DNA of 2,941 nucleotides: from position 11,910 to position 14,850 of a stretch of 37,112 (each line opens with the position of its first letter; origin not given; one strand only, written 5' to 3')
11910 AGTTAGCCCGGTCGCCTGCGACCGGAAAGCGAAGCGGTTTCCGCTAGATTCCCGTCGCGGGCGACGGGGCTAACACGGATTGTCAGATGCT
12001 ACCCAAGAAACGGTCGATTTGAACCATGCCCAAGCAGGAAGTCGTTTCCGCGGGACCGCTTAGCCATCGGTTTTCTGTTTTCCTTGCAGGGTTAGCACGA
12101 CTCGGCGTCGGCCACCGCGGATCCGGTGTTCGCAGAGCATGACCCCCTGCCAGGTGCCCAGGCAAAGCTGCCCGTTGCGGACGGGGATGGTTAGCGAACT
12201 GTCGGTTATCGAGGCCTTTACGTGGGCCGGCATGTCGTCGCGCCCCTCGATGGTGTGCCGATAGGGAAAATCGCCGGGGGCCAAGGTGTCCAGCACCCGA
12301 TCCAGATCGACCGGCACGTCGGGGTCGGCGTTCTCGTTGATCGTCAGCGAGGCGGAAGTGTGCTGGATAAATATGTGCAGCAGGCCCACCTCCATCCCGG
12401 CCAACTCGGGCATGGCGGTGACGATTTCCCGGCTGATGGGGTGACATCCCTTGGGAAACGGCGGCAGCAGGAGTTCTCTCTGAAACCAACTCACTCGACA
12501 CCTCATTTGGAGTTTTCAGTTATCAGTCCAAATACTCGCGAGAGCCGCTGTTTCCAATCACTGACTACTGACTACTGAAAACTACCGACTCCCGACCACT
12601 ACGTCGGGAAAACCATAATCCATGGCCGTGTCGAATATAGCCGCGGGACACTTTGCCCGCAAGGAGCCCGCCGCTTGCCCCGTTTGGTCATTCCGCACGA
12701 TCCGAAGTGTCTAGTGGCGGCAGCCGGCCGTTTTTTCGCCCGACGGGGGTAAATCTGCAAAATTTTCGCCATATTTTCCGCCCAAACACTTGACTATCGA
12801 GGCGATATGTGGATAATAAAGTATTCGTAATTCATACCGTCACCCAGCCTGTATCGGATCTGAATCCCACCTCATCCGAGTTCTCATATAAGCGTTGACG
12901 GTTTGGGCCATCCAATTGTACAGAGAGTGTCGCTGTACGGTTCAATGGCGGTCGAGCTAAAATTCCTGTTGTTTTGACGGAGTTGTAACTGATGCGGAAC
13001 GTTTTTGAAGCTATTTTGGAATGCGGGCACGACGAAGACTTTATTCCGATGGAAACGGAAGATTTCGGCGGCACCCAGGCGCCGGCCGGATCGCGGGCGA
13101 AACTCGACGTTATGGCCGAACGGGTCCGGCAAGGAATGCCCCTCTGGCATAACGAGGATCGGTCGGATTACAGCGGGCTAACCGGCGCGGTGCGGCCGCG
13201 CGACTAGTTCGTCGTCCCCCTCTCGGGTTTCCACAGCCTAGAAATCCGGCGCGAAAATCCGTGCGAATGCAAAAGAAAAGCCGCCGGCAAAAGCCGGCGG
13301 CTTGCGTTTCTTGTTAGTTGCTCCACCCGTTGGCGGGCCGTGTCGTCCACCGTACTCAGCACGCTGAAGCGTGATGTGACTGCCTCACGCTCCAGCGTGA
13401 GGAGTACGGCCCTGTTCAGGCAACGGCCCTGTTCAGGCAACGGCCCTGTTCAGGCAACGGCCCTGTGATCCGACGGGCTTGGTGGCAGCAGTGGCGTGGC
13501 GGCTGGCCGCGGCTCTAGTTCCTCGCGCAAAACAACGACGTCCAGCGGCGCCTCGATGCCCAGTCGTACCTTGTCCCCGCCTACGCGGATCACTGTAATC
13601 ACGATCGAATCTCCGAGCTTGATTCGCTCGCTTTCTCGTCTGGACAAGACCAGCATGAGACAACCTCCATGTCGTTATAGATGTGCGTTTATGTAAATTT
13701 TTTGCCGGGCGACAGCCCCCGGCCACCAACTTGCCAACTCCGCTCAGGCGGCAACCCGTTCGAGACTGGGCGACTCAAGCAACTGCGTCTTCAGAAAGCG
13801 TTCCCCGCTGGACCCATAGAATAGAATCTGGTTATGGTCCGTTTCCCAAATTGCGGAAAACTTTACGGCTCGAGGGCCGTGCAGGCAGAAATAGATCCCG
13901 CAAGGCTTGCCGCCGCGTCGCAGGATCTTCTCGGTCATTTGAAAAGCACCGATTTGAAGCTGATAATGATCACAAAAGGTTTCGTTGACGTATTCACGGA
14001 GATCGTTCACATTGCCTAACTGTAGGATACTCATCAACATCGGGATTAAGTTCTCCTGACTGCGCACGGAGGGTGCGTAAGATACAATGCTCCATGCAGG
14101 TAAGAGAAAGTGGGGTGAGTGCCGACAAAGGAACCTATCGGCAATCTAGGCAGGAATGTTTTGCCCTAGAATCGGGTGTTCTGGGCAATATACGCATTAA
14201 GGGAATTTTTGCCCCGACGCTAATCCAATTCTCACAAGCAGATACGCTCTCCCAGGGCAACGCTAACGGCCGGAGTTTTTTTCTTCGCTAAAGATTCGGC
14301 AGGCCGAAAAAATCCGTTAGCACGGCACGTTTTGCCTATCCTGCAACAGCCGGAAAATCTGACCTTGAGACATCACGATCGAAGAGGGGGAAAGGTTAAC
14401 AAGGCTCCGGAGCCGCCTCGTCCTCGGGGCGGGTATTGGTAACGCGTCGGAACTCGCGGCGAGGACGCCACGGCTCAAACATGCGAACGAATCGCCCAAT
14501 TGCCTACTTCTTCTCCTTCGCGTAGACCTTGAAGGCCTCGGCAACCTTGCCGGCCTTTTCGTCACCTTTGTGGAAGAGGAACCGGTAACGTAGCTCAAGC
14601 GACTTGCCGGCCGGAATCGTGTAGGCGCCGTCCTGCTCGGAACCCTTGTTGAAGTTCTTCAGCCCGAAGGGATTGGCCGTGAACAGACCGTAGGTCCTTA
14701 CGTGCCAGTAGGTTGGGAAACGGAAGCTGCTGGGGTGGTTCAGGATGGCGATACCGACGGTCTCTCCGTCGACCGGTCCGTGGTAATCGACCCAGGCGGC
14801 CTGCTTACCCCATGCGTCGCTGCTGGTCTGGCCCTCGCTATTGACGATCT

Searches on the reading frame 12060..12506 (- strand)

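Call 9: search_protein_families(library=pfam, proteins=[window:12060-12506:-], max_evalue=0.01)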
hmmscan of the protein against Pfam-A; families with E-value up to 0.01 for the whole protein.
window:12060-12506:- (148 aa): 1 family
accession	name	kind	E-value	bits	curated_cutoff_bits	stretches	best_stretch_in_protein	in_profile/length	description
PF01894.22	UPF0047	-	1.4e-39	135.3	27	1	24-139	2-116/117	Uncharacterised protein family UPF0047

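Call 10: search_protein_families(library=ncbifam, proteins=[window:12060-12506:-], max_evalue=0.01)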
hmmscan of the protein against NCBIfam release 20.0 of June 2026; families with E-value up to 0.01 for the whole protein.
window:12060-12506:- (148 aa): 1 family
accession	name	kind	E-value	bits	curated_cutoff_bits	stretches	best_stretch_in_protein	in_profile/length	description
TIGR00149.1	TIGR00149_YjbQ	hypoth_equivalog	5.3e-38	129.7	67.75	1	21-143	13-132/132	secondary thiamine-phosphate synthase enzyme YjbQ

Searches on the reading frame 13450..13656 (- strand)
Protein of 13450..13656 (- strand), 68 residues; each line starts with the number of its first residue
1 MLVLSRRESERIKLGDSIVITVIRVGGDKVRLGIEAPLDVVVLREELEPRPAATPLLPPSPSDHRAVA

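Call 9: search_protein_families(library=pfam, proteins=[window:13450-13656:-], max_evalue=0.01)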
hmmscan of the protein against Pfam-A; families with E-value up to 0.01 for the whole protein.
window:13450-13656:- (68 aa): 1 family
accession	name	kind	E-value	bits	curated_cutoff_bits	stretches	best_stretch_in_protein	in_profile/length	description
PF02599.21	CsrA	-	1.4e-19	70.2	27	1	1-47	1-47/53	Global regulator protein family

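Call 10: search_protein_families(library=ncbifam, proteins=[window:13450-13656:-], max_evalue=0.01)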
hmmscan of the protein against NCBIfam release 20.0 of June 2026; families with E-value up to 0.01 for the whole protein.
window:13450-13656:- (68 aa): 3 families
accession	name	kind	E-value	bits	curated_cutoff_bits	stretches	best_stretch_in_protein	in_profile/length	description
NF002469.0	PRK01712.1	equivalog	2.6e-16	59.3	73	1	1-47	1-47/65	carbon storage regulator CsrA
TIGR00202.1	csrA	equivalog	6.7e-16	58.2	70.1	1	1-48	1-48/69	carbon storage regulator CsrA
NF001844.0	PRK00568.1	equivalog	8.1e-12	45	106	1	1-48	1-48/76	carbon storage regulator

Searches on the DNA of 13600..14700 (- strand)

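Call 4: search_rna_families(source=window, start=13600, end=14700, threshold=evalue, max_evalue=10)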
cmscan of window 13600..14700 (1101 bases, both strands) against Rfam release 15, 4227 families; matches with E-value up to 10: 4.
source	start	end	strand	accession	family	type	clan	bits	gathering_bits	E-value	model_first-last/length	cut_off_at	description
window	14050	14109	-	RF04284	mir-532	Gene; miRNA;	-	17.9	75.2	0.82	1-75/75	no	mir-532 microRNA precursor family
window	14414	14472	-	RF03934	mir-m107-1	Gene; miRNA;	-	16.3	83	7.7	1-65/65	no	mir-m107-1 microRNA precursor family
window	14370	14387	+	RF02946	cow-rumen-1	Gene; sRNA;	-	15.7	53.4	1.8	1-61/61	no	cow-rumen-1 RNA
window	13657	13744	-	RF01930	bxd_2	Gene; lncRNA;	-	14.4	80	1.7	1-91/91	no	Bithoraxoid conserved region 2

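Call 51: build_rna_model(alignment_id=A2, structure=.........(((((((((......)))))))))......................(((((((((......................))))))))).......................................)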
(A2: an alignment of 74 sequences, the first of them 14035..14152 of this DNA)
Model R1 built from alignment A2 (74 sequences, 134 columns); structure: as given.
model positions 118; base pairs 18; branch points 1; effective number of sequences 7.68; information 0.59 bits per position. Calibrated on 0.2 Mb of random sequence (short: E-values are rough).
structure used (alignment columns):
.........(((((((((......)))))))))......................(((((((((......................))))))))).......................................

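Call 52: search_with_rna_model(model_id=R1, sources=[window, L001, L002, L003, L004, L005, L006, L007, L008, L009, L010, L011, L012, L013, L014, L015, L016, L017, L018, L019, L020, L021, L022, L023, L024, L025, L026, L027, L028, L029, L030, L031, L032, L033, L034, L035, L036, L037, L038, L039, L040, L041, L042, L043, L044, L045, L046, L047, L048, L049, L050, L051, L052, L053, L054, L055, L056, L057, L058, L059, L060, L061, L062, L063, L064, L065, L066, L067, L068, L069, L070, L071, L072, L073, L074, L075, L076, L077, L078, L079, L080], max_evalue=1, make_alignment=true)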
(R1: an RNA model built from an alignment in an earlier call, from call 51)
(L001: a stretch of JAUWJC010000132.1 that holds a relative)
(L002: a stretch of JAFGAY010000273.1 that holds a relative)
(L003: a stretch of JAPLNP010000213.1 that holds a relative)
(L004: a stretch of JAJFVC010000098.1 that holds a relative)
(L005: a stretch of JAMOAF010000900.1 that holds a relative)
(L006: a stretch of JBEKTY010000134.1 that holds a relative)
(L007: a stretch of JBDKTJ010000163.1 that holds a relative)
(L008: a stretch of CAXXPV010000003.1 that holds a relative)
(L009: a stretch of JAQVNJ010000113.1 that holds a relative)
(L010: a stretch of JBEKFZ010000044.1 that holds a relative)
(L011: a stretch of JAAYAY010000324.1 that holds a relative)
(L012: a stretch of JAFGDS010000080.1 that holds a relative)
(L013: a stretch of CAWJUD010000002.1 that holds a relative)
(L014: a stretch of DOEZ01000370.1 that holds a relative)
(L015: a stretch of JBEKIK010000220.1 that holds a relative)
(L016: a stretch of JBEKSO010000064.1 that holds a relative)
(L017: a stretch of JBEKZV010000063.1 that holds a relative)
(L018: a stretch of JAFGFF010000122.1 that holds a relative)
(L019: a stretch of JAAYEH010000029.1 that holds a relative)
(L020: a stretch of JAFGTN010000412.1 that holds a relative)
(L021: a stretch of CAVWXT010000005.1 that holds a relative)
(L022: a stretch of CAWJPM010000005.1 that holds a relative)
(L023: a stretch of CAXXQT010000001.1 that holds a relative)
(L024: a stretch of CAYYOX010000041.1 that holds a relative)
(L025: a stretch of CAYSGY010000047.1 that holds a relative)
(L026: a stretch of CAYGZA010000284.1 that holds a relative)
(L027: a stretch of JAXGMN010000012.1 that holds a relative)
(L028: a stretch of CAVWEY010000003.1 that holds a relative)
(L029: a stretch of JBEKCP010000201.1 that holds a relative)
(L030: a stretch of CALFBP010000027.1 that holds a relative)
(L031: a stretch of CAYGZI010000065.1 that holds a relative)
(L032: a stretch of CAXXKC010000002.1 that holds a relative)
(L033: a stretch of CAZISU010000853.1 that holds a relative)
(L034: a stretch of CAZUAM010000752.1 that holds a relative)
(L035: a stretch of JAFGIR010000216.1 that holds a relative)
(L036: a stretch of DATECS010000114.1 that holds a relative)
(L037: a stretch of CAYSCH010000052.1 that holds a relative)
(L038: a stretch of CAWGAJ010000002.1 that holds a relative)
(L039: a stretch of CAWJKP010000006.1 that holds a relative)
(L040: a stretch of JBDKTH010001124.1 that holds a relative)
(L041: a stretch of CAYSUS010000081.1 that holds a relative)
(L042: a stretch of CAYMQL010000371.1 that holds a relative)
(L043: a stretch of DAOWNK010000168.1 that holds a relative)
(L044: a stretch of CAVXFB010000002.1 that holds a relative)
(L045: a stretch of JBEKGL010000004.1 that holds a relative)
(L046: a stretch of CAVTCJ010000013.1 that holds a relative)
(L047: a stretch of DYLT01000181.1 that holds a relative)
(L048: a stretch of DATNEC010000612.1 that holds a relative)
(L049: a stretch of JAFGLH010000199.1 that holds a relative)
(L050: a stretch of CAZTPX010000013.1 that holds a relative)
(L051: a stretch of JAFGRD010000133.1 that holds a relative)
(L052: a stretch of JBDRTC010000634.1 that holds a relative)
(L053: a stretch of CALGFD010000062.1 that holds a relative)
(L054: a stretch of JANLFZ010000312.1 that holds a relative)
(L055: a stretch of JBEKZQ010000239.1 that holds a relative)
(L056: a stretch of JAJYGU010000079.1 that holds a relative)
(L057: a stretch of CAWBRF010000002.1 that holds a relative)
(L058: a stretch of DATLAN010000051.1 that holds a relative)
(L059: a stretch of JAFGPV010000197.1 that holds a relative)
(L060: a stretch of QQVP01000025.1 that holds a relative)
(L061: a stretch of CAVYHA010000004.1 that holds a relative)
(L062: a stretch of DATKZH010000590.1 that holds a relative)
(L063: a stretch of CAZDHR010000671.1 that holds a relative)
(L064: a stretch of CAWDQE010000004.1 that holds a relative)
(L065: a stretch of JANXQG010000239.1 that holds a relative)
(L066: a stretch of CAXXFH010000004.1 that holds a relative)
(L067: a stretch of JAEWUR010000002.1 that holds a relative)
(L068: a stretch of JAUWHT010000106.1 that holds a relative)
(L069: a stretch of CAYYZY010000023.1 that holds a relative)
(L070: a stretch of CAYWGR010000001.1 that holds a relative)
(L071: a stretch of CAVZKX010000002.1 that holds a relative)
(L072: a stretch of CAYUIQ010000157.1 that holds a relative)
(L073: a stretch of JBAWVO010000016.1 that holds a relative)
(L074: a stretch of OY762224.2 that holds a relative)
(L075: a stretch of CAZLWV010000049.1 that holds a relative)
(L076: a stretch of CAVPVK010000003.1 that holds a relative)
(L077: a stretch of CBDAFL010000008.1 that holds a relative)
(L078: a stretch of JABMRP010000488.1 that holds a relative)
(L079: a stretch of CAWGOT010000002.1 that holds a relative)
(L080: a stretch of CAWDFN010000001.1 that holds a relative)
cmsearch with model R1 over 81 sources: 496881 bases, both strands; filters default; matches with E-value up to 1: 84.
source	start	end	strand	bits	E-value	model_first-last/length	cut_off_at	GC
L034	2455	2573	+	116.2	6.4e-29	1-118/118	no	0.46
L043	1081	1199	+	115.3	1.1e-28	1-118/118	no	0.49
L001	1998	2115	+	112.3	7.4e-28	1-118/118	no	0.47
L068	1174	1292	+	110.1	3.1e-27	1-118/118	no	0.46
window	14035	14152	-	107.8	1.3e-26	1-118/118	no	0.52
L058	2888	3006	+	105.9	4.5e-26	1-118/118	no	0.48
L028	2890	3006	+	104.7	1e-25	1-118/118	no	0.47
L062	2889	3006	+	104.4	1.2e-25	1-118/118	no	0.56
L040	2888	3006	+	102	5.3e-25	1-118/118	no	0.54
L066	2890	3006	+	98.6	4.9e-24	1-118/118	no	0.48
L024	2888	3006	+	98.5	5.1e-24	1-118/118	no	0.49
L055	2889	3006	+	98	6.9e-24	1-118/118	no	0.42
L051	2888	3006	+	98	7e-24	1-118/118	no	0.49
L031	2889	3006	+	97.6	9.4e-24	1-118/118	no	0.53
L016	2888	3006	+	97.5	9.9e-24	1-118/118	no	0.39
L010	2888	3006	+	97.3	1.1e-23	1-118/118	no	0.39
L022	2888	3006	+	97.1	1.2e-23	1-118/118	no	0.38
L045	2888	3006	+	97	1.4e-23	1-118/118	no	0.39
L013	2888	3006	+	96.4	1.9e-23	1-118/118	no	0.39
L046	2890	3006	+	96.3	2.1e-23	1-118/118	no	0.44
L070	2889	3006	+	95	4.7e-23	1-118/118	no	0.46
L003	2889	3006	+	94.8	5.6e-23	1-118/118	no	0.51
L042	1157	1274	+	94.7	5.7e-23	1-118/118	no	0.51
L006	2889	3006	+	94.5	6.5e-23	1-118/118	no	0.44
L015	2888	3006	+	94.4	7.2e-23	1-118/118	no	0.39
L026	2885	3006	+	93.6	1.2e-22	1-118/118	no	0.52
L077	2890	3006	+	93.6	1.2e-22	1-118/118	no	0.46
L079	2890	3006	+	92.6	2.3e-22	1-118/118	no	0.49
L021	2890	3006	+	92.5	2.5e-22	1-118/118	no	0.52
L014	841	956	+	92.4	2.6e-22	1-118/118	no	0.54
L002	1103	1218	+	92.2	2.8e-22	1-118/118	no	0.48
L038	2888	3006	+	92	3.2e-22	1-118/118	no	0.36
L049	2889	3006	+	90.4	9.4e-22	1-118/118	no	0.44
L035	2891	3006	+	90.3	9.5e-22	1-118/118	no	0.53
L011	2889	3006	+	89.3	1.9e-21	1-118/118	no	0.49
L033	301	416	+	89.1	2.1e-21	1-118/118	no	0.48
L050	2890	3006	+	88.3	3.5e-21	1-118/118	no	0.49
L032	2890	3006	+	87.3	6.8e-21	1-118/118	no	0.54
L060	2889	3006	+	87.2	7.3e-21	1-118/118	no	0.55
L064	2890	3006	+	87.1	7.3e-21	1-118/118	no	0.44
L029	1547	1664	+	87.1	7.6e-21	1-118/118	no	0.48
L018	2889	3006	+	86.2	1.4e-20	1-118/118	no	0.55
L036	2891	3006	+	86.1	1.4e-20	1-118/118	no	0.53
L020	2891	3006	+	85.1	2.6e-20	1-118/118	no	0.46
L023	2871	2988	+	84.5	3.9e-20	1-118/118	no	0.49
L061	2889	3006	+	84.1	5.1e-20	1-118/118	no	0.44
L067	2591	2708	+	83.4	8.2e-20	1-118/118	no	0.42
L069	2888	3006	+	83.3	8.3e-20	1-118/118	no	0.56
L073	2890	3006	+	82.7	1.2e-19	1-118/118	no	0.44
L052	2890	3006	+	82.7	1.2e-19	1-118/118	no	0.56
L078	1433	1549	+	82.2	1.7e-19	1-118/118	no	0.47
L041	2887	3006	+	82.2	1.7e-19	1-118/118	no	0.6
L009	2871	2988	+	82.2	1.7e-19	1-118/118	no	0.56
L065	2891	3006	+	82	2e-19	1-118/118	no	0.45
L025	2888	3006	+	81.5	2.7e-19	1-118/118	no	0.51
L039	2887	3006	+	81.1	3.6e-19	1-118/118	no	0.47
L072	2890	3006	+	79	1.4e-18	1-118/118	no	0.48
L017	2889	3006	+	78.9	1.5e-18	1-118/118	no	0.54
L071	2887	3006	+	78.6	1.7e-18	1-118/118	no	0.48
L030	2889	3006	+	78.3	2.1e-18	1-118/118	no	0.45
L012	2665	2782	+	74.6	2.2e-17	1-118/118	no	0.55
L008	2892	3006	+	73.9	3.5e-17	1-118/118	no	0.49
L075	2889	3006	+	73.2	5.6e-17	1-118/118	no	0.45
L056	2132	2249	+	73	6.2e-17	1-118/118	no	0.42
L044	2891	3006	+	72.3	1e-16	1-118/118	no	0.47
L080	2856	2976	+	70.8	2.5e-16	1-118/118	no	0.49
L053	2888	3006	+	70.4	3.3e-16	1-118/118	no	0.48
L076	2888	3006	+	70.1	4e-16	1-118/118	no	0.47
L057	2887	3006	+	69.3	6.5e-16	1-118/118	no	0.47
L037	2871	2988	+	68.9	8.6e-16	1-118/118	no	0.52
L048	1760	1878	+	68.5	1.1e-15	1-118/118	no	0.53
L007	2892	3006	+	67.8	1.7e-15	1-118/118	no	0.4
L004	2892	3006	+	65.8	6.1e-15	1-118/118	no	0.34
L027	2890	3006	+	65.2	8.9e-15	1-118/118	no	0.51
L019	2840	3006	+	52.4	3.3e-11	1-118/118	no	0.54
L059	2889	3006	+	48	5.4e-10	1-118/118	no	0.33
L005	1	86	+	33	8e-06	33-118/118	5'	0.56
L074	2675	2755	+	30.5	4e-05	1-118/118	no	0.48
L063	1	54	+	22.8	0.0056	64-118/118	5'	0.61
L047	2902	3006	+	22.4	0.0071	1-118/118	no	0.62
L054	2792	2832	+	20.8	0.02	10-98/118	no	0.56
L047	2794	2817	+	20.7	0.021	10-33/118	no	0.5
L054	2902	3006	+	20.3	0.028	1-118/118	no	0.68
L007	2820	2933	-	15.1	0.75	1-118/118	no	0.42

Alignment A4: 84 matches aligned to the model, 213 columns, each read 5' to 3' on its own strand. Consensus structure (alignment columns), stored with it:
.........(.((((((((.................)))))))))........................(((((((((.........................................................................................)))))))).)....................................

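Call 74: search_with_rna_model(model_id=R1, sources=[L081, L082, L083, L084, L085, L086, L087, L088, L089, L090, L091, L092, L093, L094, L095, L096, L097, L098, L099, L100, L101, L102, L103, L104, L105, L106, L107, L108, L109, L110, L111, L112, L113, L114, L115, L116, L117, L118, L119, L120, L121, L122, L123, L124, L125, L126, L127, L128, L129, L130, L131, L132, L133, L134, L135, L136, L137, L138, L139, L140, L141, L142, L143, L144, L145, L146, L147, L148, L149, L150, L151, L152, L153, L154, L155, L156, L157, L158, L159, L160, L161, L162, L163, L164, L165, L166, L167, L168, L169, L170, L171, L172, L173, L174, L175, L176, L177, L178, L179, L180], max_evalue=0.01)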
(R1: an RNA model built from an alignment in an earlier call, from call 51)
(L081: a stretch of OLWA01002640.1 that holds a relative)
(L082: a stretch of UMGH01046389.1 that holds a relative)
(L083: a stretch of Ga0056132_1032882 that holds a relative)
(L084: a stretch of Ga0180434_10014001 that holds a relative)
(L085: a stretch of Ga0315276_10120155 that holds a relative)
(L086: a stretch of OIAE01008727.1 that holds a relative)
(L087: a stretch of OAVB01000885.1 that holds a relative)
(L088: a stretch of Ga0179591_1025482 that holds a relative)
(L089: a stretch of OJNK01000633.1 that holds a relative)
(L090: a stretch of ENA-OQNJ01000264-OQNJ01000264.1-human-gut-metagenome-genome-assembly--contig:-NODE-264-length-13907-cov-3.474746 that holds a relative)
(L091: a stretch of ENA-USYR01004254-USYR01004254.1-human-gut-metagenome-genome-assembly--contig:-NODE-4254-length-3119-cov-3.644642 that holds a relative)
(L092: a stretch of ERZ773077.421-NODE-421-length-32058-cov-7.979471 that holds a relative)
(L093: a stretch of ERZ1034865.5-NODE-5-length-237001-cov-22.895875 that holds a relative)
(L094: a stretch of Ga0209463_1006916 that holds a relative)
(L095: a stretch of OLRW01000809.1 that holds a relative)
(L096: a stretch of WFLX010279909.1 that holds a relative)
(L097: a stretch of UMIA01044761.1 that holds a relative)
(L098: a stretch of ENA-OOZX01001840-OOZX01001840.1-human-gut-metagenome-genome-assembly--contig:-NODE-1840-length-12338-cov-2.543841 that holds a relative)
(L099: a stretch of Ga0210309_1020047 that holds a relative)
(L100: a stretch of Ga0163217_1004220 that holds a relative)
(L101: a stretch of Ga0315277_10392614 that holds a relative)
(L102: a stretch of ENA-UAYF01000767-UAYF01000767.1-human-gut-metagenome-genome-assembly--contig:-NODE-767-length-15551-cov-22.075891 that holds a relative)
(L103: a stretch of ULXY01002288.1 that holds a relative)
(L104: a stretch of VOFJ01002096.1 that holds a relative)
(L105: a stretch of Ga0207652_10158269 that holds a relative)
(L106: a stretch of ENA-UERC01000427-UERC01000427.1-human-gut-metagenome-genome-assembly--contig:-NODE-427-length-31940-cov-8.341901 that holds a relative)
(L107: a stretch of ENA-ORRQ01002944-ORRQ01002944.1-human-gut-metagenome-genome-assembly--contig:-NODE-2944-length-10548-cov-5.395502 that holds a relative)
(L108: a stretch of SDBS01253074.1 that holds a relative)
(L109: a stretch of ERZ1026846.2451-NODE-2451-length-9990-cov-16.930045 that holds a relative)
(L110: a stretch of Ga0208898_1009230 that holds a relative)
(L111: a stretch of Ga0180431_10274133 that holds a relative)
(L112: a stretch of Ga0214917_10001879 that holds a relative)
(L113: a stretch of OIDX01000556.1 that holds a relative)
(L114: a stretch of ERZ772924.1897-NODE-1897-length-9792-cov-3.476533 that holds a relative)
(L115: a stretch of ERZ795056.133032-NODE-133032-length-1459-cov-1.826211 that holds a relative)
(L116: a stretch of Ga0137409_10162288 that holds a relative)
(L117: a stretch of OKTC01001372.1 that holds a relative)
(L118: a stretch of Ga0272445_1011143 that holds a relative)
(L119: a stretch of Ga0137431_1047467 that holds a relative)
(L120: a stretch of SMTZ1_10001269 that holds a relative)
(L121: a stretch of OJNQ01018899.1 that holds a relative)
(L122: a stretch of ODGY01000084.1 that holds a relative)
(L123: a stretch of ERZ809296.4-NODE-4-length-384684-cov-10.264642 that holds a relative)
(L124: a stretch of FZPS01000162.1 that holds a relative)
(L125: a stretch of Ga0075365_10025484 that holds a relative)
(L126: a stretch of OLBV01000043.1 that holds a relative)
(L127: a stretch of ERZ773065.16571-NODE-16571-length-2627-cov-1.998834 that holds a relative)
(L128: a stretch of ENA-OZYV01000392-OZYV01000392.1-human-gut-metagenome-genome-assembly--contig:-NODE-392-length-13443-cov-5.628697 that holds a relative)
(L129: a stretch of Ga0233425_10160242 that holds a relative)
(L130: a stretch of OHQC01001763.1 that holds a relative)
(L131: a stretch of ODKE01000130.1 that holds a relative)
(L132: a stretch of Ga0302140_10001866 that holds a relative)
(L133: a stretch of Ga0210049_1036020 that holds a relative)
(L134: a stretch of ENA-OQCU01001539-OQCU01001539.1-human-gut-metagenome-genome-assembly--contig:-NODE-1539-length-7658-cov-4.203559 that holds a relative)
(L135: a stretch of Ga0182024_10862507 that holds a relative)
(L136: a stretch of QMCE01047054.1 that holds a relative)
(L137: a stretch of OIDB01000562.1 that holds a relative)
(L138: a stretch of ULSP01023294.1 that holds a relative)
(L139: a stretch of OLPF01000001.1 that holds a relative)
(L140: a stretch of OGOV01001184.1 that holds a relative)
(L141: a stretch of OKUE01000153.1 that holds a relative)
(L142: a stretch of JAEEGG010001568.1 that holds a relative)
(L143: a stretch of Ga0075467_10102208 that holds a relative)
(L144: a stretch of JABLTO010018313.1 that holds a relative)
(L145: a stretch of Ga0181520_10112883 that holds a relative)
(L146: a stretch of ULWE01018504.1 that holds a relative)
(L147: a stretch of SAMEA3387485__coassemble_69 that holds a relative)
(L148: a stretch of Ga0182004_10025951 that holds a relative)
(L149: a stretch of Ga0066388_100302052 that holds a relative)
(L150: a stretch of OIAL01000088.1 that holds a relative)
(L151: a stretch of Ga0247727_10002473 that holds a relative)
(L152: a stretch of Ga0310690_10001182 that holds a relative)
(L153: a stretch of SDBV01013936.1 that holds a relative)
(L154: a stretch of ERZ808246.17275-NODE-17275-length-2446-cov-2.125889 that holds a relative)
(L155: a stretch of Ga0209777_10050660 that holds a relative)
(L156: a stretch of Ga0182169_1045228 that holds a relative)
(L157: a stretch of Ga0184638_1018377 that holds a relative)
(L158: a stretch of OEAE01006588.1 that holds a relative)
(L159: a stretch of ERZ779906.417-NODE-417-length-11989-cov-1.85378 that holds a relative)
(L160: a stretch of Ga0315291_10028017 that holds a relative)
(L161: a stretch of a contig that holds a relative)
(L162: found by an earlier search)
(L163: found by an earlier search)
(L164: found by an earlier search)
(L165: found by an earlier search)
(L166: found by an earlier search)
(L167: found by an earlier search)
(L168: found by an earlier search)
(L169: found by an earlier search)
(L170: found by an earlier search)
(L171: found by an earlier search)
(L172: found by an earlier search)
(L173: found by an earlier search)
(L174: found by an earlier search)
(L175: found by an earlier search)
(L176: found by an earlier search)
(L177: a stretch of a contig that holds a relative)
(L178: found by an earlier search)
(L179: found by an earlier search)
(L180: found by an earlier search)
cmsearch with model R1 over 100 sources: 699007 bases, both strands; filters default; matches with E-value up to 0.01: 10.
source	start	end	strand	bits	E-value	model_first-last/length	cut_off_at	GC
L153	3358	3476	+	114.9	2e-28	1-118/118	no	0.48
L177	860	977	+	107.2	2.7e-26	1-118/118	no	0.5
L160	3610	3728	+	106.6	4e-26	1-118/118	no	0.49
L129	566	685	-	99.7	3.4e-24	1-118/118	no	0.58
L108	523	639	+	86.9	1.2e-20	1-118/118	no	0.48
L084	1761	1879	-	84.6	5.2e-20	1-118/118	no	0.47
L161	1006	1124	+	84.6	5.2e-20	1-118/118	no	0.47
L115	295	412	+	83.4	1.1e-19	1-118/118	no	0.47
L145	440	571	-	64.3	2.4e-14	1-118/118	no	0.52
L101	1383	1427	+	45.1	4.8e-09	1-45/118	3'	0.44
